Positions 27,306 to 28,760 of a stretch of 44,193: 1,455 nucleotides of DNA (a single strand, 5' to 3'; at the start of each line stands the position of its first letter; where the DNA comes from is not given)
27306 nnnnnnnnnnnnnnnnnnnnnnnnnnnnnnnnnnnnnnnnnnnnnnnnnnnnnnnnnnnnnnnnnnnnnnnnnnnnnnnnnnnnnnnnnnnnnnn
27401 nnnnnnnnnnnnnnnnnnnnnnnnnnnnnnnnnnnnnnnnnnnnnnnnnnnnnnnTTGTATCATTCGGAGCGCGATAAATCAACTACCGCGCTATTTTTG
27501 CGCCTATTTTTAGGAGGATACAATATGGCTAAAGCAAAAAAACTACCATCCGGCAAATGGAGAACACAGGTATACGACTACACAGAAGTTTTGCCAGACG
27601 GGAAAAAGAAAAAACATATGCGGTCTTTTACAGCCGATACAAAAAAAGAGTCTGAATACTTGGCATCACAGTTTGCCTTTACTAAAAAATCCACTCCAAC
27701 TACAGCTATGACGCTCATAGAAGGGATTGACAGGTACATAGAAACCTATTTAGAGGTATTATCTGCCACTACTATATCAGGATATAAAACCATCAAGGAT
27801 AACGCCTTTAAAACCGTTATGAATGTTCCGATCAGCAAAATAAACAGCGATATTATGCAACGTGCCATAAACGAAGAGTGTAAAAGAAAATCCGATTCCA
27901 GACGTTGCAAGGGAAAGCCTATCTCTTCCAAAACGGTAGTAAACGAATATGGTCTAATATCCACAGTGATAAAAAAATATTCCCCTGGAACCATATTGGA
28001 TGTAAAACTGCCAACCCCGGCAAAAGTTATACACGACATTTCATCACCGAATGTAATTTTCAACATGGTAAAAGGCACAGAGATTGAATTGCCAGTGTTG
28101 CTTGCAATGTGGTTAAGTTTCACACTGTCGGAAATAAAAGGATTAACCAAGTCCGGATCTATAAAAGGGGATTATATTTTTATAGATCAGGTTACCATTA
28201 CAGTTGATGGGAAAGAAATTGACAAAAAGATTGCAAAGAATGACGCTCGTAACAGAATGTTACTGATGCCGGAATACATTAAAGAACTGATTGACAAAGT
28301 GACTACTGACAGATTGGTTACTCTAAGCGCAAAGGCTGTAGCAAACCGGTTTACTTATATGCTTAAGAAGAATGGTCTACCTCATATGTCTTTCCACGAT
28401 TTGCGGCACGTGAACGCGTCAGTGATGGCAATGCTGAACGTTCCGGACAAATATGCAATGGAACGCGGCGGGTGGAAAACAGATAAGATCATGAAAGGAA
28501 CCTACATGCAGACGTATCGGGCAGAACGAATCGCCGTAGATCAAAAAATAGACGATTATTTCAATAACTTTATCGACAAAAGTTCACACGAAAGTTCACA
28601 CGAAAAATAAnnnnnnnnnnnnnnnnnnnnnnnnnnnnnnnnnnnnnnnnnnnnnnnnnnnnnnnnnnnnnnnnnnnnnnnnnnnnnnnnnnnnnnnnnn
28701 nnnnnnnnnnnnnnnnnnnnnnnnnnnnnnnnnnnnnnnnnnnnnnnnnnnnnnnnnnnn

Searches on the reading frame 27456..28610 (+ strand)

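Call 32: search_protein_families(library=pfam, proteins=[window:27456-28610:+], max_evalue=0.001)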
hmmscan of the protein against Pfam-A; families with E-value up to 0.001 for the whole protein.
window:27456-28610:+ (384 aa): 1 family
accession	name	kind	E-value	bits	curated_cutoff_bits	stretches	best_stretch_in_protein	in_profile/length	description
PF00589.27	Phage_integrase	-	5.7e-06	26.7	27.1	1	288-353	103-168/172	Phage integrase family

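Call 60: search_protein_families(library=ncbifam, proteins=[window:27456-28610:+], max_evalue=0.01)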
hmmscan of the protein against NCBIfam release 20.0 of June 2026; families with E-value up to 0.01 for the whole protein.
window:27456-28610:+ (384 aa): 0 families
